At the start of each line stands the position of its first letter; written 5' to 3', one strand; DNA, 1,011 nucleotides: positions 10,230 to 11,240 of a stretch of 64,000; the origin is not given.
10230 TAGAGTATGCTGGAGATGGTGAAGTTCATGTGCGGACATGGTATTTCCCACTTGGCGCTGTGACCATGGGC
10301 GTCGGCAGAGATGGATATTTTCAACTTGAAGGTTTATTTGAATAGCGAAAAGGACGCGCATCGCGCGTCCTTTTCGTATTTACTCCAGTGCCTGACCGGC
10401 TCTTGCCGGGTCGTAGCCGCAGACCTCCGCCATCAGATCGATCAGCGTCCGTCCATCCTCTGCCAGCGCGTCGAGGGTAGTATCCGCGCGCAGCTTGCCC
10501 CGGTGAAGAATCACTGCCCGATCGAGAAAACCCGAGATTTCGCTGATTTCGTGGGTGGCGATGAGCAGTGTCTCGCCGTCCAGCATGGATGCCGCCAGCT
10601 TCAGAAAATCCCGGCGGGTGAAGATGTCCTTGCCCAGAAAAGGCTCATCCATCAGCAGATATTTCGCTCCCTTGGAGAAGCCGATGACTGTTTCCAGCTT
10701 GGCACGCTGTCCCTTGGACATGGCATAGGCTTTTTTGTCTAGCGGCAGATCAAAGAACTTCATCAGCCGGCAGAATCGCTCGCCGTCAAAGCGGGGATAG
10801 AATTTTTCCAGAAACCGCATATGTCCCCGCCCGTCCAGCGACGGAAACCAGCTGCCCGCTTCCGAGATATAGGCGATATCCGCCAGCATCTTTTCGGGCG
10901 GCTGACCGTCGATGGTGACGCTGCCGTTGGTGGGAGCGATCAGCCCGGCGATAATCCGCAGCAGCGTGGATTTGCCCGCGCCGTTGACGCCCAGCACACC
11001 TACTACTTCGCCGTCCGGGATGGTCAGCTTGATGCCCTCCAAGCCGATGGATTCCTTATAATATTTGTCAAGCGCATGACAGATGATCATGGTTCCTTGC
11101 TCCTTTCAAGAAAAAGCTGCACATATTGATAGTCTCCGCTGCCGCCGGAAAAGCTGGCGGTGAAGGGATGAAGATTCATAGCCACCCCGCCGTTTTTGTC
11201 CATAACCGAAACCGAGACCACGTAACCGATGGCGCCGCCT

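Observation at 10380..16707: GntR-controlled operon with three tandem paralogs of an unrecognised exported protein family, a 6-TM membrane protein and an ABC ATPase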

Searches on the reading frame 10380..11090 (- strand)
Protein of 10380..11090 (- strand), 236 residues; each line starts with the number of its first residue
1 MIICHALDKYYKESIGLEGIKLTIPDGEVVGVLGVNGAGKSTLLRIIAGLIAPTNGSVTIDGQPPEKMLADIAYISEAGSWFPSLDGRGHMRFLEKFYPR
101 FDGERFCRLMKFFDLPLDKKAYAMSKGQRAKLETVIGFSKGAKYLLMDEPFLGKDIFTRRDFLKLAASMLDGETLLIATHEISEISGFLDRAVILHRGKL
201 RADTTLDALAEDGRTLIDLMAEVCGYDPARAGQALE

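Call 3: search_protein_families(library=pfam, proteins=[window:10380-11090:-], max_evalue=1)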
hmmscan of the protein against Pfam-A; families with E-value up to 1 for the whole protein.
window:10380-11090:- (236 aa): 12 families
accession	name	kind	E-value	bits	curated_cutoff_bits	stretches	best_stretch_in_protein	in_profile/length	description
PF00005.33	ABC_tran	-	6.2e-22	79.1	25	1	17-151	1-136/137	ABC transporter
PF13304.12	AAA_21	-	0.00033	21.3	27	1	30-51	2-23/304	AAA domain, putative AbiEii toxin, Type IV TA system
PF25683.1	URGCP_GTPase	-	0.018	14.2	55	1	29-53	191-215/396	URGCP-like GTPase domain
PF13555.12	AAA_29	-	0.021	15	27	1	27-54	23-49/61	P-loop containing region of AAA domain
PF10518.14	TAT_signal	-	0.11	12.9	22.7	1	157-167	2-12/21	TAT (twin-arginine translocation) pathway signal sequence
PF25199.1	nSTAND_NTPase5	-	0.14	12.4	34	1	27-52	41-66/145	Novel STAND NTPase 5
PF13476.12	AAA_23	-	0.17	12.9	27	1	28-48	20-40/201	AAA domain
PF05729.18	NACHT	-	0.18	12.1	26.7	1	29-52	2-25/167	NACHT domain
PF10399.14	UCR_Fe-S_N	-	0.18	11.7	24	1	158-169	10-21/41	Ubiquitinol-cytochrome C reductase Fe-S subunit TAT signal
PF13604.12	AAA_30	-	0.21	11.7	27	1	28-58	19-49/191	AAA domain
PF12128.14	DUF3584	-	0.22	9.4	31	1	30-47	20-37/1191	Protein of unknown function (DUF3584)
PF03308.22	MeaB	-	0.23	10.8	23.1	1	27-47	33-53/273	Methylmalonyl Co-A mutase-associated GTPase MeaB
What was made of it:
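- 10380..11090 (-): ABC ATPase, 236 aa, nucleotide-binding domain only; its start overlaps the stop of paralog 1 (ATGA). Call 3: PF00005 at 6e-22.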

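Call 4: search_protein_families(library=ncbifam, proteins=[window:10380-11090:-], max_evalue=1)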
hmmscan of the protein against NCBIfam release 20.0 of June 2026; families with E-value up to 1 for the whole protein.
window:10380-11090:- (236 aa): 191 families (the best 25 are shown)
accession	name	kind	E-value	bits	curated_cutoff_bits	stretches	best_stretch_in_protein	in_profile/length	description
TIGR01188.1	drrA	subfamily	3.3e-30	105.4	312.45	1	9-210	1-212/302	daunorubicin resistance ABC transporter, ATP-binding protein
NF047565.1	PSM_export_PmtA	equivalog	7e-29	101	350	1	9-212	9-218/282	phenol-soluble modulin export ABC transporter ATP-binding protein PmtA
TIGR03740.1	galliderm_ABC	subfamily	2e-25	89.8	309.75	1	5-207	4-209/223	lantibiotic protection ABC transporter ATP-binding subunit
TIGR03864.1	PQQ_ABC_ATP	hypoth_equivalog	2.8e-24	85.9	302.25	2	2-64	2-64/236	ABC transporter, ATP-binding subunit, PQQ-dependent alcohol dehydrogenase system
TIGR04406.1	LPS_export_lptB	equivalog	3.5e-24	85.4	240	1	3-212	3-225/239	LPS export ABC transporter ATP-binding protein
TIGR04521.1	ECF_ATPase_2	equivalog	1.2e-23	83.6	330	2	13-64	17-68/279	energy-coupling factor transporter ATPase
TIGR03375.1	type_I_sec_LssB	subfamily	1.5e-23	83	693.1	2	14-63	480-529/696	type I secretion system permease/ATPase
TIGR03522.1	GldA_ABC_ATP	equivalog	4.3e-23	82.2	402.6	1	3-211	4-221/301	gliding motility-associated ABC transporter ATP-binding subunit GldA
TIGR03771.1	anch_rpt_ABC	equivalog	2e-20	73.5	268.8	2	24-76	3-55/223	anchored repeat-type ABC transporter ATP-binding subunit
TIGR03873.1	F420-0_ABC_ATP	hypoth_equivalog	3.5e-20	72.3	372.4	2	17-63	17-63/256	putative F420-0 ABC transporter ATP-binding protein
NF010068.0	PRK13548.1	equivalog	3.9e-20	72.1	261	2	13-68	17-72/261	heme ABC transporter ATP-binding protein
TIGR01277.1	thiQ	equivalog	1.2e-19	70.8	245.05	2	20-63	17-60/213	thiamine ABC transporter ATP-binding protein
NF011967.0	PRK15439.1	equivalog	2.9e-19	68.9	586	2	5-67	15-77/510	autoinducer 2 ABC transporter ATP-binding protein LsrA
NF040933.2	ABC_arch_GlcV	equivalog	3.2e-19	69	450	2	4-63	5-68/357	glucose ABC transporter ATP-binding protein GlcV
NF008420.0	PRK11247.1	equivalog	3.3e-19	69.1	395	2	3-62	14-73/257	aliphatic sulfonates ABC transporter ATP-binding protein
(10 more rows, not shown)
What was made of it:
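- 10380..11090 (-): Call 4: the best NCBIfam models are drrA and PmtA.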

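Call 18: search_protein_families(library=padloc, proteins=[window:10380-11090:-], max_evalue=1)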
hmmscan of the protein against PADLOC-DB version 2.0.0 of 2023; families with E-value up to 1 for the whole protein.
window:10380-11090:- (236 aa): 16 families
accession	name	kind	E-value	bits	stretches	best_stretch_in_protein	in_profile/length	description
PDLC04135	mad3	-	2.1e-15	55.2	2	17-49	13-44/374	mads_3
PDLC04140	mad8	-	4.8e-06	24.3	1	17-64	17-67/314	mads_8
PDLC02980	AriA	-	0.00012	20.2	1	30-51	2-23/304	-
PDLC04164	AriA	-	0.0009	16.9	1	28-52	28-52/253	-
PDLC00269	PtuA1|PtuA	-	0.0018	15.6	1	22-51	23-56/446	AAA ATPase domain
PDLC04734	PDC-M62A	-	0.0043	14.1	1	24-54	57-87/597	-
PDLC00281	PtuA1|PtuA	-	0.0055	13.9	1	33-60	43-70/448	AAA ATPase domain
PDLC00295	PtuA1|PtuA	-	0.0058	13.8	1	31-65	36-70/451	AAA ATPase domain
PDLC04541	PDC-M25A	-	0.017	12.2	1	28-55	22-49/380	-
PDLC00301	PtuA1|PtuA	-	0.018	12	1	31-48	39-56/429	AAA ATPase domain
PDLC00304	PtuA1|PtuA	-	0.031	11.4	1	32-51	44-63/444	AAA ATPase domain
PDLC02335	AbiLi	-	0.048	10.7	1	29-48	78-97/326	AbiLi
PDLC00271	PtuA1|PtuA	-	0.05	11.1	1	28-51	24-47/421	AAA ATPase domain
PDLC00290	PtuA1|PtuA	-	0.059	10.7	1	32-51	28-47/414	AAA ATPase domain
PDLC04570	PDC-M31A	-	0.085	10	1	22-58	16-52/395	-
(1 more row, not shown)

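Call 56: search_solved_structures(query=window:10380-11090:-, max_evalue=1e-15)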
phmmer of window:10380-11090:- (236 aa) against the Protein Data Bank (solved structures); distinct sequences matched with E-value up to 1e-15: 54.
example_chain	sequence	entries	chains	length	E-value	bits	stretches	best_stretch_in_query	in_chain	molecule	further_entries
7tby_A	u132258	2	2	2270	1.1e-31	113.2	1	8-200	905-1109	ATP-binding cassette, sub-family A (ABC1), member 1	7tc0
7tbz_A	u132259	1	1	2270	1.1e-31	113.2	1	8-200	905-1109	ATP-binding cassette, sub-family A (ABC1), member 1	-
7tdt_A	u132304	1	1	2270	1.1e-31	113.2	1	8-200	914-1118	Phospholipid-transporting ATPase ABCA1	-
5xjy_A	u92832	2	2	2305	1.2e-31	113.2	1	8-200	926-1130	ATP-binding cassette sub-family A member 1 | Phospholipid-transporting ATPase ABCA1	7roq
7lkp_A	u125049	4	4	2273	2.9e-31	111.9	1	18-203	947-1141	Retinal-specific phospholipid-transporting ATPase ABCA4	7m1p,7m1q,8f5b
7e7i_A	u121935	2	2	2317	3e-31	111.9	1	18-203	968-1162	Retinal-specific phospholipid-transporting ATPase ABCA4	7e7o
8edw_A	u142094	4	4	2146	5.6e-31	111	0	16-200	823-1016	Phospholipid-transporting ATPase ABCA7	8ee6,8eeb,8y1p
7tbw_A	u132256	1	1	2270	7.8e-31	110.5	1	8-200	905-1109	ATP-binding cassette, sub-family A (ABC1), member 1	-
7lkz_A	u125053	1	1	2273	2e-30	109.2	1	18-203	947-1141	Retinal-specific phospholipid-transporting ATPase ABCA4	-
7e7q_A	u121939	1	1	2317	2.1e-30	109.1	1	18-203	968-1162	Retinal-specific phospholipid-transporting ATPase ABCA4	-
8eop_A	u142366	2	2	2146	3.8e-30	108.2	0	16-200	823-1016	Phospholipid-transporting ATPase ABCA7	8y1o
8k1m_C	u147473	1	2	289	5.5e-29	104.5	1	6-228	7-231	Multidrug efflux system ATP-binding protein Rv1218c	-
8k1n_E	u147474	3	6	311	6.8e-29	104.2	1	6-228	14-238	Multidrug efflux system ATP-binding protein Rv1218c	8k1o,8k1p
7w01_A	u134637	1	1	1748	4.7e-26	94.9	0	14-202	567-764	Phospholipid-transporting ATPase ABCA3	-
7w02_A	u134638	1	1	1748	3.2e-25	92.2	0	14-202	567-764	Phospholipid-transporting ATPase ABCA3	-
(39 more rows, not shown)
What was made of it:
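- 10380..11090 (-): Call 56: the best solved relatives are ABCA1/4/7 NBD1, Rv1218c, TM0544, NosF, LptB and TarH.
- On ABC ATPase, ABC-2/DrrA/ABCA-like class: The top PDB relatives are ABCA1/4/7, Rv1218c, NosF, LptB and TarH (call 56).
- Closest known: MlaFEDB / actinobacterial Mce transporters and LptB2FGC. Same: LptB is among the ATPase's solved relatives (call 56).
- The ATPase groups with ABC-2/type V-VI motors (calls 4, 56).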
